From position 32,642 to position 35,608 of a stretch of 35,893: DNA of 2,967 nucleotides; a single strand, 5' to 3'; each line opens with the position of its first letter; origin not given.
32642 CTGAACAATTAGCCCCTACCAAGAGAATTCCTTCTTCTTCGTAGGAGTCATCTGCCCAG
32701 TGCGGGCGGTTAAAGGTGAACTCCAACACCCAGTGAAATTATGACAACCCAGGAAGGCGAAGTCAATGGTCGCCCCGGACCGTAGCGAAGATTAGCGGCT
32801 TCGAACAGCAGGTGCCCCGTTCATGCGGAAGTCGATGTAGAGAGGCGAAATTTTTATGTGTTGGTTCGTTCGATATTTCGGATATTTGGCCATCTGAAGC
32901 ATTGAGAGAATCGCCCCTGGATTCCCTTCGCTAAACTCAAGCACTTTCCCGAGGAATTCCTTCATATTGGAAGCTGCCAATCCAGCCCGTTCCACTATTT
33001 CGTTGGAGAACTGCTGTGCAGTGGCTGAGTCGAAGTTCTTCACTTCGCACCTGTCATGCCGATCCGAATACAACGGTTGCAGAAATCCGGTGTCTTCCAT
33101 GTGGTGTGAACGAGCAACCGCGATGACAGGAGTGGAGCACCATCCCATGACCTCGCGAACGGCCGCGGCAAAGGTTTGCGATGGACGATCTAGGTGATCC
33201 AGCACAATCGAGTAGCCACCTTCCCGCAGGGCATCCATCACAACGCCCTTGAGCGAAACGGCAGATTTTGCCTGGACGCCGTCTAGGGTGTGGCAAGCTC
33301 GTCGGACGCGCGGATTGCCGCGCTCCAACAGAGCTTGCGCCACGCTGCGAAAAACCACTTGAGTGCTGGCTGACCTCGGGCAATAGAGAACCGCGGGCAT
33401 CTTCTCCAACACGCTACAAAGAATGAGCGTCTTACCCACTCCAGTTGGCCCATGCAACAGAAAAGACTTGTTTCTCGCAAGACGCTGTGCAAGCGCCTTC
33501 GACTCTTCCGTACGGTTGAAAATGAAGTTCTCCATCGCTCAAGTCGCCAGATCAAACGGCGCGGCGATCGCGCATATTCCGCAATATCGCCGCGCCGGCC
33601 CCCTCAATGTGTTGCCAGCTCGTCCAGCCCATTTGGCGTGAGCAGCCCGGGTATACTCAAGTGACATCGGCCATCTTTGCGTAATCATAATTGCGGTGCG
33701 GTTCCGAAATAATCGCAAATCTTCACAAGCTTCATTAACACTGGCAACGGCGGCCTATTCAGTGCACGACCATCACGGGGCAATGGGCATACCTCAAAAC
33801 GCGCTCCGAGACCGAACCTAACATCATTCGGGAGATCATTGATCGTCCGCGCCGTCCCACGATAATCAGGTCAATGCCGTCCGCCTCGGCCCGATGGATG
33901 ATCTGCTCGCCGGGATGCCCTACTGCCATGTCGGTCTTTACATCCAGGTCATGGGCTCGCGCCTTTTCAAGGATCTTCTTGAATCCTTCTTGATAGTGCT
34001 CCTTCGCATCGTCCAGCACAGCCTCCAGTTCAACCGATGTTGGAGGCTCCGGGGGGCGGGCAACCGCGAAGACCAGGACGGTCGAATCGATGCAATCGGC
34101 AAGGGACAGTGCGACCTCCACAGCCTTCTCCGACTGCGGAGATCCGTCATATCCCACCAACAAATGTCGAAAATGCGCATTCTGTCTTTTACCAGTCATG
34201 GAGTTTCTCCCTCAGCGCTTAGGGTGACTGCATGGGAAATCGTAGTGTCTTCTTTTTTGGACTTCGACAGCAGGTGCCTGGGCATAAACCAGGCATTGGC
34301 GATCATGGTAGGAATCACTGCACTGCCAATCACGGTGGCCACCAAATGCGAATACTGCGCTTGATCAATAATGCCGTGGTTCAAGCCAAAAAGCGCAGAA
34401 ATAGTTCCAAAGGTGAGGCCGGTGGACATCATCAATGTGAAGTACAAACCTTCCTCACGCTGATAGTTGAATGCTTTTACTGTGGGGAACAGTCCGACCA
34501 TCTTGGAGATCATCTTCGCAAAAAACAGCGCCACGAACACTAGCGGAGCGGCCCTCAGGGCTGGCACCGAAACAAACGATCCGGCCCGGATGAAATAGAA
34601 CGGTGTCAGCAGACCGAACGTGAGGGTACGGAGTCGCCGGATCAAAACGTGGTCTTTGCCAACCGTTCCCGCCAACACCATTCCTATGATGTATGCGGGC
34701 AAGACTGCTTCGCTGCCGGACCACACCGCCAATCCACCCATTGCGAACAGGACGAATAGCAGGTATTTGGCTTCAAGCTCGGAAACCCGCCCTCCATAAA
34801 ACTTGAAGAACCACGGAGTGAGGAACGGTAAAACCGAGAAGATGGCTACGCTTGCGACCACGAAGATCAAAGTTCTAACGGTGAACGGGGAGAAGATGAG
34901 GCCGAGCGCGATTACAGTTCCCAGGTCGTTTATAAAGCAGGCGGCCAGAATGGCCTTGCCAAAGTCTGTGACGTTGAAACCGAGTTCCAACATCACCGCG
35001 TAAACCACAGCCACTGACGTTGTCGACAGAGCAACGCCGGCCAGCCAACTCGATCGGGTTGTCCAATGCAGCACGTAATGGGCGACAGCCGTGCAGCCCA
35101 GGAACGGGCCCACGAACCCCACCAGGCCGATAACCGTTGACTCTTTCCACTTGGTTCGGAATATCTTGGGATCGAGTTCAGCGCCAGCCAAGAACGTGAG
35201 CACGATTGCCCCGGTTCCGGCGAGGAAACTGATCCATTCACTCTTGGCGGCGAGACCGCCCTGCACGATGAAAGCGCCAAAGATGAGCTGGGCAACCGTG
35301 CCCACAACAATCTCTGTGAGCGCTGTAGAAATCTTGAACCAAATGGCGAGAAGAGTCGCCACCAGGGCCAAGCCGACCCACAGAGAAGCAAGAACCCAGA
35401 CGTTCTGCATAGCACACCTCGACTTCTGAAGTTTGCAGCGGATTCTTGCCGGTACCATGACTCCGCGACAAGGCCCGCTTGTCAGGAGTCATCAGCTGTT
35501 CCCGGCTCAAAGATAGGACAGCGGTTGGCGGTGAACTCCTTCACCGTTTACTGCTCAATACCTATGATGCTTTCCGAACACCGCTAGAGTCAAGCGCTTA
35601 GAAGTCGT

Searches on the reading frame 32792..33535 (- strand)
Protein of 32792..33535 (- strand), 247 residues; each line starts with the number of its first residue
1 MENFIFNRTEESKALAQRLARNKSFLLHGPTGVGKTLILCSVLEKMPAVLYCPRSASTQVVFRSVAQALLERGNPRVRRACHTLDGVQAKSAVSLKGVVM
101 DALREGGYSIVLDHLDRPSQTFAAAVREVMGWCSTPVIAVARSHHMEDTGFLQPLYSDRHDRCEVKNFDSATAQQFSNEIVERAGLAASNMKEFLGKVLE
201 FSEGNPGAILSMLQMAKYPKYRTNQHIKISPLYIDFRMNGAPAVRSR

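Call 95: search_protein_families(library=pfam, proteins=[window:32792-33535:-], max_evalue=0.0001)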
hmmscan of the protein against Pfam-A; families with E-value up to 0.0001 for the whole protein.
window:32792-33535:- (247 aa): 1 family
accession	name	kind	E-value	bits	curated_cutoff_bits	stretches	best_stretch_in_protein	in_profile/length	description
PF13191.12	AAA_16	-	3.9e-06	27.9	32.6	1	8-127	5-153/167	AAA ATPase domain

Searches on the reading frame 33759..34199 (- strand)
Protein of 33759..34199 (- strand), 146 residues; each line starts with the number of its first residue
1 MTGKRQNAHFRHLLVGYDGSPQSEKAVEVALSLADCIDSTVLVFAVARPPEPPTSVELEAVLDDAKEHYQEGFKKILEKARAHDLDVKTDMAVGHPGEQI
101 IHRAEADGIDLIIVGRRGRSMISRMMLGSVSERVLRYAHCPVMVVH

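Call 95: search_protein_families(library=pfam, proteins=[window:33759-34199:-], max_evalue=0.0001)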
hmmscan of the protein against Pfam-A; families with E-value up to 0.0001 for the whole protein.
window:33759-34199:- (146 aa): 1 family
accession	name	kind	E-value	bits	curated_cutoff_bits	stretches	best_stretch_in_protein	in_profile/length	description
PF00582.32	Usp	-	8.1e-34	117.6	24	1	10-146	2-141/141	Universal stress protein family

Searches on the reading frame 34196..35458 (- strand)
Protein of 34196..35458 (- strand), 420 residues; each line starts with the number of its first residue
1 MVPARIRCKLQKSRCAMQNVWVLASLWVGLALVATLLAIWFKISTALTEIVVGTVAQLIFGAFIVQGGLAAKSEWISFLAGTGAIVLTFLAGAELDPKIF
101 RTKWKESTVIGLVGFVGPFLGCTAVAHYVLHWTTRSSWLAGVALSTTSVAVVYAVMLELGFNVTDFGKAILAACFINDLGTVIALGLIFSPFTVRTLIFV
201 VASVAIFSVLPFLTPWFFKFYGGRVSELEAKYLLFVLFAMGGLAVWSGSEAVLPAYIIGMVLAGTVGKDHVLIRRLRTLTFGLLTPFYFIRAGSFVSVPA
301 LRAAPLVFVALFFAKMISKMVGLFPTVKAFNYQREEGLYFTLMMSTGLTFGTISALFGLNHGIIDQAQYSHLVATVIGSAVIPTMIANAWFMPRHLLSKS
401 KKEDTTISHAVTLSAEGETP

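Call 95: search_protein_families(library=pfam, proteins=[window:34196-35458:-], max_evalue=0.0001)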
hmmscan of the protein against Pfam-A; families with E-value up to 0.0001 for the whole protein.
window:34196-35458:- (420 aa): 1 family
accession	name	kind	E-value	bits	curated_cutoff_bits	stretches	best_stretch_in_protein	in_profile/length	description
PF00999.27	Na_H_Exchanger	-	8.5e-31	107.6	26.2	1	32-385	5-367/375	Sodium/hydrogen exchanger, transmembrane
